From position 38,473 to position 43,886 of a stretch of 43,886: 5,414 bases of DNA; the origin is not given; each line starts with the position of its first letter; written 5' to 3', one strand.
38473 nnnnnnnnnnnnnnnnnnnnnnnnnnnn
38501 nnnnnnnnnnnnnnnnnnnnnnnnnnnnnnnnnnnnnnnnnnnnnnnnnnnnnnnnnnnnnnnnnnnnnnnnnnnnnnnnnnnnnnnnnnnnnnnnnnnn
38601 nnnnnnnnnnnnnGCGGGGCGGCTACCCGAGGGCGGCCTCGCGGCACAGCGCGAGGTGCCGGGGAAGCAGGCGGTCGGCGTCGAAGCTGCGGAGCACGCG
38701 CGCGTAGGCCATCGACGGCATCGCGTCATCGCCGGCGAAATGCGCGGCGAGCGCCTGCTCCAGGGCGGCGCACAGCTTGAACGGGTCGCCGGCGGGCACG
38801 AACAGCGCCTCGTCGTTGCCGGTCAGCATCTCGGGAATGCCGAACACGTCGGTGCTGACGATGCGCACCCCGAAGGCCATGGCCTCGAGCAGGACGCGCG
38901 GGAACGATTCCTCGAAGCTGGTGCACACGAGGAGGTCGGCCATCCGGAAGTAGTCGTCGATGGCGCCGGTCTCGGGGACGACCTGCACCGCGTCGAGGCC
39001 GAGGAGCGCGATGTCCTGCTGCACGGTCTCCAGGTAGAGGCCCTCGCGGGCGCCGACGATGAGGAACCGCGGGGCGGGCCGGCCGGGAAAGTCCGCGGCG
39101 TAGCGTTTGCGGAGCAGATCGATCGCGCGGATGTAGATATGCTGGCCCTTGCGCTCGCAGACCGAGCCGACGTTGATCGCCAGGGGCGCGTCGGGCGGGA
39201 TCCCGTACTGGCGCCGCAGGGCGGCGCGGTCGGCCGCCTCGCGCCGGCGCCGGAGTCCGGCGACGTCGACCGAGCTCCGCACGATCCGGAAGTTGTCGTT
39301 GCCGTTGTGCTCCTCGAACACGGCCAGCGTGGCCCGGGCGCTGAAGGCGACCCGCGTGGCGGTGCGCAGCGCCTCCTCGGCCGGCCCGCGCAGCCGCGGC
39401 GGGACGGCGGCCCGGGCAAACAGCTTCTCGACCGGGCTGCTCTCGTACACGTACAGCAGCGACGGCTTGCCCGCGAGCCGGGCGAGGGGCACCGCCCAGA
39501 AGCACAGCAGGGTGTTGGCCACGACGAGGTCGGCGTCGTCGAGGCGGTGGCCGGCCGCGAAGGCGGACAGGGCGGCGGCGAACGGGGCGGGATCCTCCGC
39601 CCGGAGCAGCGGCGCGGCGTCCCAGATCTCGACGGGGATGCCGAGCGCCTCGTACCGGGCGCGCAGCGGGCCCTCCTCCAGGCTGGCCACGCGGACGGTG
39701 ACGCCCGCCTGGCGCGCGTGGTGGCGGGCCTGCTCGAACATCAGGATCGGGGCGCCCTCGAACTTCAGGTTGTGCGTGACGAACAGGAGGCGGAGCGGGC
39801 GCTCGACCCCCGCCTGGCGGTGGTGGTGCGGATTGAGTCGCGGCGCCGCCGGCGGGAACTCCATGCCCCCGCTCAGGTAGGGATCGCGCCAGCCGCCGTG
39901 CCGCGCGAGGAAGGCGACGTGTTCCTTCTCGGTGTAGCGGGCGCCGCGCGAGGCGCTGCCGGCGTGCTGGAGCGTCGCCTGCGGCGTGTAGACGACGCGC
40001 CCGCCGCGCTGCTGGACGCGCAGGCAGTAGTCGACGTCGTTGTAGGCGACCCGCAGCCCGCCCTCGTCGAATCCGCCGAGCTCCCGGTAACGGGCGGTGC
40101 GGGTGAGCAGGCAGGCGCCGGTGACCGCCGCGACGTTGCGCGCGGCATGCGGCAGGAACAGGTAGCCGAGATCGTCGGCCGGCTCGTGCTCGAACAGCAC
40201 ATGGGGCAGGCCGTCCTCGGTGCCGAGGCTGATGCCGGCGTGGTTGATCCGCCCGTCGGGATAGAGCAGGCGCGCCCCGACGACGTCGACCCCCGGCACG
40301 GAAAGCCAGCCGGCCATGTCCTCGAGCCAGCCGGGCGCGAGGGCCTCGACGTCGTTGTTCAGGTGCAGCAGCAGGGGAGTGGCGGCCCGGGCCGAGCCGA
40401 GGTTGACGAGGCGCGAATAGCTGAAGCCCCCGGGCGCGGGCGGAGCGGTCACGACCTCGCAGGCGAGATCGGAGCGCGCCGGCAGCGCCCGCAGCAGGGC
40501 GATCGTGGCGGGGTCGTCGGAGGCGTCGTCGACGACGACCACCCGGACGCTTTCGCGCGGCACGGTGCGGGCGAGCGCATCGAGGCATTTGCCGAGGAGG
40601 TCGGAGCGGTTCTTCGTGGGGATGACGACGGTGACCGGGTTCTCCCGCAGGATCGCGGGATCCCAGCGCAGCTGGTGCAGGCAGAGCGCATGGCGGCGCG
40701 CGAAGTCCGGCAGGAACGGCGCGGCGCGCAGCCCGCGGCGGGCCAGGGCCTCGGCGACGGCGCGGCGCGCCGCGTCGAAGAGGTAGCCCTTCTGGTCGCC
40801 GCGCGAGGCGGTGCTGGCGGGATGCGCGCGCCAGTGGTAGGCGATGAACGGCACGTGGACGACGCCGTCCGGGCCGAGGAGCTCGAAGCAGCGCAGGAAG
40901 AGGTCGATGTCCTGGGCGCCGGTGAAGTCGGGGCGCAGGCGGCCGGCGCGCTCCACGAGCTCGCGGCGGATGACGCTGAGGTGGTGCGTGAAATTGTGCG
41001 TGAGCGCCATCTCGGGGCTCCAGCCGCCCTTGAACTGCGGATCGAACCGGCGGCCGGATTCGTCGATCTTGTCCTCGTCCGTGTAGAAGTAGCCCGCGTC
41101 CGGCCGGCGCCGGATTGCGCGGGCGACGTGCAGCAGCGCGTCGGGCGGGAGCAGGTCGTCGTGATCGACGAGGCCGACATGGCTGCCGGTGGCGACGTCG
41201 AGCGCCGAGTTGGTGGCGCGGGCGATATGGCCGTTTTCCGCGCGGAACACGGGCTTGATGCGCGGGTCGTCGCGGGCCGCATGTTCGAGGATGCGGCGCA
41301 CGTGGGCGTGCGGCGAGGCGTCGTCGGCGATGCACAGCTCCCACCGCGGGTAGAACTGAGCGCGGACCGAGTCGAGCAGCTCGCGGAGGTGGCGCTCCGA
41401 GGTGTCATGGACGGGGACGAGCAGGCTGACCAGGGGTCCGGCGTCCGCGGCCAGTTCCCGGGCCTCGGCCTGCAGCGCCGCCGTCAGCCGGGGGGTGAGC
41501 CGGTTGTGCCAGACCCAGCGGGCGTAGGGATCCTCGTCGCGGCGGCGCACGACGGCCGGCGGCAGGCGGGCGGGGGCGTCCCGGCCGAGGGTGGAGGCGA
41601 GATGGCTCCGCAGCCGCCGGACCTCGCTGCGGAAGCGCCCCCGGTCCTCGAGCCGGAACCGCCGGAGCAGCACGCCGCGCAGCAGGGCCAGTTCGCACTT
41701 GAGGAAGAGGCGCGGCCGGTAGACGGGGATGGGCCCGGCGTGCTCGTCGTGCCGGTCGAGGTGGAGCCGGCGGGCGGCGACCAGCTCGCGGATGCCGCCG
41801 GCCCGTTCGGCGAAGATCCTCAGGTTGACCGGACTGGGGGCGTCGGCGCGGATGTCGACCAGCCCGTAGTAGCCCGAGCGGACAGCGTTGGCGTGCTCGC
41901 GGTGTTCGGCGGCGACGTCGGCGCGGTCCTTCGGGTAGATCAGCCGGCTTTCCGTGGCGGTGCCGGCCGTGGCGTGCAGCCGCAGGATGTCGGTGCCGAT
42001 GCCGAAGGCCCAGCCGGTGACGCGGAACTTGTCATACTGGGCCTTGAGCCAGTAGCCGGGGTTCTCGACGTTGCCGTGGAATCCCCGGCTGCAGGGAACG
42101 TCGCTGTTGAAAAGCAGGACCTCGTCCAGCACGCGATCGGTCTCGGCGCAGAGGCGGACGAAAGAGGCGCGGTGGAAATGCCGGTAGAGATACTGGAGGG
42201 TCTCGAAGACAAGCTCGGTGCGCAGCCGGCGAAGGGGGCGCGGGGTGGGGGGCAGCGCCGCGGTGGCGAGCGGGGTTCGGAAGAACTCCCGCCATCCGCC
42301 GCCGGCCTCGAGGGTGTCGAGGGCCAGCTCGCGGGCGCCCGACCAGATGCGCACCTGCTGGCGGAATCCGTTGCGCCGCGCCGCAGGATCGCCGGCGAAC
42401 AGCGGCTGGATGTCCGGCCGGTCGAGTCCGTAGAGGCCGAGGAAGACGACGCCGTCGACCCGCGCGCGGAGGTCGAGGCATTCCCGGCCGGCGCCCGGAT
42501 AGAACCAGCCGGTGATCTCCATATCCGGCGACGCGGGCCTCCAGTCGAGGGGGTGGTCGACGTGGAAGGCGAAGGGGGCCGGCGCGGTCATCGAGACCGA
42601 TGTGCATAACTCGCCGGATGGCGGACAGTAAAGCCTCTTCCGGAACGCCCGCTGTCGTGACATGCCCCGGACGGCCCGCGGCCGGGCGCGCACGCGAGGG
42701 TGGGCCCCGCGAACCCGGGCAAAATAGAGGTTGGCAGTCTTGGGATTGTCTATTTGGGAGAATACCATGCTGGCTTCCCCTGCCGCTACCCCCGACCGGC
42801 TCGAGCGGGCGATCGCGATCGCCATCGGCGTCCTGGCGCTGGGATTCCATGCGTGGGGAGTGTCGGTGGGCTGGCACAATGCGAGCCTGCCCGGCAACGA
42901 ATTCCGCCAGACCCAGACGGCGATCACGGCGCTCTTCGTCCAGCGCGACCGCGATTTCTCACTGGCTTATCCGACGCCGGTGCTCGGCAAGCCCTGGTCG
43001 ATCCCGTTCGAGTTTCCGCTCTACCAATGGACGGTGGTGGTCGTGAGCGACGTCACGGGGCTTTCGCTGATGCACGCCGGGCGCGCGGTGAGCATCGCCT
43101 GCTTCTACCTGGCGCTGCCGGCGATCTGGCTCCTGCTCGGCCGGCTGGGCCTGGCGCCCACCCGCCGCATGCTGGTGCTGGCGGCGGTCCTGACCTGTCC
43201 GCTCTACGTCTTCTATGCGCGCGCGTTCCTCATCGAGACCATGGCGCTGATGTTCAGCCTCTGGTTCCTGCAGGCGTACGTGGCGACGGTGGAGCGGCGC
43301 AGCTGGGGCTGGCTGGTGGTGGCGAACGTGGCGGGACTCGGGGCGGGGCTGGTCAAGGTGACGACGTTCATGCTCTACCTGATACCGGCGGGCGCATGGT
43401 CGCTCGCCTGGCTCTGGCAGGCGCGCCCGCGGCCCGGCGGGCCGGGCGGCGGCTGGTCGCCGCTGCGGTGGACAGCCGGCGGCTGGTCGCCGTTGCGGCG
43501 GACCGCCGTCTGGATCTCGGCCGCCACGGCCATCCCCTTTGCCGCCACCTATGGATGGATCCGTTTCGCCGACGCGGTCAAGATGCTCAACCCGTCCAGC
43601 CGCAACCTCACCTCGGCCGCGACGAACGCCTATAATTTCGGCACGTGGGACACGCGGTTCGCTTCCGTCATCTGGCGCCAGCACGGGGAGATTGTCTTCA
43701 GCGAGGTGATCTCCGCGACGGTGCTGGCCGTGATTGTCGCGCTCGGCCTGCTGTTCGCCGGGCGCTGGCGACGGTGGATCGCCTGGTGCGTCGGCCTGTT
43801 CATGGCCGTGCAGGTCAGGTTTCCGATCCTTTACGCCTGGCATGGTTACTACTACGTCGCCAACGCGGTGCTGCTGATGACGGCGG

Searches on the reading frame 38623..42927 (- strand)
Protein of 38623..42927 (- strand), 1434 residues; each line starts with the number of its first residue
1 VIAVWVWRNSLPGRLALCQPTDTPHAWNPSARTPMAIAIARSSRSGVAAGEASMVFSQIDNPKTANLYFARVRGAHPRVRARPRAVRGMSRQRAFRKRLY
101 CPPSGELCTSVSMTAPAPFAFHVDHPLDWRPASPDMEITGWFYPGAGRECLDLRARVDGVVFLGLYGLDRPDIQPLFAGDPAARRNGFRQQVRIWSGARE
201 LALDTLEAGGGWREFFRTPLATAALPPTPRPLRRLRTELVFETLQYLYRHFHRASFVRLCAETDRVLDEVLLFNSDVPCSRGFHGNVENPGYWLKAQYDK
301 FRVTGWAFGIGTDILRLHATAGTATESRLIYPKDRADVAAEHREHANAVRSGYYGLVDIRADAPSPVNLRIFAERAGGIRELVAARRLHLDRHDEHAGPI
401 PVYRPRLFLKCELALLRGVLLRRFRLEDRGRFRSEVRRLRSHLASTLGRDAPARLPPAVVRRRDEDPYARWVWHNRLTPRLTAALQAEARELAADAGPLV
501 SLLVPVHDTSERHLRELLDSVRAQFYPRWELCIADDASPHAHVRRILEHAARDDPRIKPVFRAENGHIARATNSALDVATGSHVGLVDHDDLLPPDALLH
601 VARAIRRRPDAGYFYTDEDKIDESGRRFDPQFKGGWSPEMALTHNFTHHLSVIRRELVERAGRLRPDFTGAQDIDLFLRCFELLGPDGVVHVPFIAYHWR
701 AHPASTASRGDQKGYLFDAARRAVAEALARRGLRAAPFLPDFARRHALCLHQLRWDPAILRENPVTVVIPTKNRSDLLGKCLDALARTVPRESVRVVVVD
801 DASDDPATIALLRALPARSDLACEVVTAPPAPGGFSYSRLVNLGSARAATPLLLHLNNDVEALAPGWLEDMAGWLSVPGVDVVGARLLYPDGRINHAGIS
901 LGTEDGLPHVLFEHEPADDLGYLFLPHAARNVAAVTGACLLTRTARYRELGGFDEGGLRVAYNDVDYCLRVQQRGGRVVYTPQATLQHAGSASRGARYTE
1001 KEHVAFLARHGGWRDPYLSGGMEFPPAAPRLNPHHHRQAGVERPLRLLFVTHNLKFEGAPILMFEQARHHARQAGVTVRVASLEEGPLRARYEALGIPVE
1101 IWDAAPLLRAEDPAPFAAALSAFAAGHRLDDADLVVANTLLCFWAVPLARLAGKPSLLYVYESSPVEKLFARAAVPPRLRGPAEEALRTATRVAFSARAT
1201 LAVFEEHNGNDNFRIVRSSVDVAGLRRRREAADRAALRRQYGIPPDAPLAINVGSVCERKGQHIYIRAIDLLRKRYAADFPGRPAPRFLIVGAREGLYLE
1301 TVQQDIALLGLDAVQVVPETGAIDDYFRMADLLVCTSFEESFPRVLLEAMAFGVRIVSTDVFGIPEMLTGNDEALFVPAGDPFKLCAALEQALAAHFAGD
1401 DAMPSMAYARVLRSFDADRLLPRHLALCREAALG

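Call 12: search_protein_families(library=pfam, max_evalue=0.01, proteins=[window:38623-42927:-])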
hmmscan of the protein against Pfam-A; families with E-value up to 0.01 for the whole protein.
window:38623-42927:- (1434 aa): 8 families
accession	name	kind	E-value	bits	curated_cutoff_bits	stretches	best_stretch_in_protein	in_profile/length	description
PF00535.33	Glycos_transf_2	-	7.7e-35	120.7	23.3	2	501-660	1-166/168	Glycosyl transferase family 2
PF00534.26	Glycos_transf_1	-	2.8e-24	86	26.4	1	1234-1393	2-156/172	Glycosyl transferases group 1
PF13692.12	Glyco_trans_1_4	-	3.2e-22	79.7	27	1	1249-1393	3-140/142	Glycosyl transferases group 1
PF13641.12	Glyco_tranf_2_3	-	5e-21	76.2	27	2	764-990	2-213/230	Glycosyltransferase like family 2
PF10111.15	Glyco_tranf_2_2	-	4.9e-06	26.7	27.3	0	501-629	1-135/276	Glycosyltransferase like family 2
PF13632.12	Glyco_trans_2_3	-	3.3e-05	24.2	27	0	928-991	65-125/198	Glycosyl transferase family group 2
PF16994.11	Glyco_trans_4_5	-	4.6e-05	23.7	26.6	1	1046-1146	4-86/172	Glycosyl-transferase family 4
PF20706.3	GT4-conflict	-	9.3e-05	22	26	1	1257-1369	209-321/385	Family 4 Glycosyltransferase in conflict systems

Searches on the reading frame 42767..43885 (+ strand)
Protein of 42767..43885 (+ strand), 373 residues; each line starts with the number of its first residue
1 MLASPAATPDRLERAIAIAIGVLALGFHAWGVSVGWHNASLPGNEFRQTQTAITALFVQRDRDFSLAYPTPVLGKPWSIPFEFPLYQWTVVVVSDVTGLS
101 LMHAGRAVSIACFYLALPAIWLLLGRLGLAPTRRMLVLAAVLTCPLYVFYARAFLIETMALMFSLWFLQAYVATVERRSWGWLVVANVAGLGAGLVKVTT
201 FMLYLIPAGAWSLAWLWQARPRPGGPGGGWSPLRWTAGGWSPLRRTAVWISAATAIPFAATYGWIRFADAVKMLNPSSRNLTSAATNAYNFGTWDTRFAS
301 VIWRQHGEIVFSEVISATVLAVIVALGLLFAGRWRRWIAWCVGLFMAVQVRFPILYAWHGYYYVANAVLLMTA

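Call 6: search_protein_families(library=pfam, max_evalue=0.01, proteins=[window:42767-43885:+])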
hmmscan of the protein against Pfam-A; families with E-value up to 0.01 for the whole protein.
window:42767-43885:+ (373 aa): 1 family
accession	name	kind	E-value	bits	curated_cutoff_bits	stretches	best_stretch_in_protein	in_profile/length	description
PF13231.12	PMT_2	-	0.00025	21.8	26.1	1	84-205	4-123/160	Dolichyl-phosphate-mannose-protein mannosyltransferase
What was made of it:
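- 42767..43885 (+): Z: partial gene for a seventh GT-C-like membrane protein. Full-length relatives are 675-707 aa and end in the same NPCBM-like module. PMT_2 2.5e-4, 21.8 bits, below the cut-off (call 6).
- Checked: The plus-strand gene at 42767 runs off the window and gives only a sub-threshold PMT_2 hit (21.8 bits against a cut-off of 26.1; call 6).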

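Call 7: search_protein_families(library=ncbifam, max_evalue=0.01, proteins=[window:42767-43885:+])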
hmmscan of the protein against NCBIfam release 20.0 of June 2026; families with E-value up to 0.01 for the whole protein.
window:42767-43885:+ (373 aa): 0 families
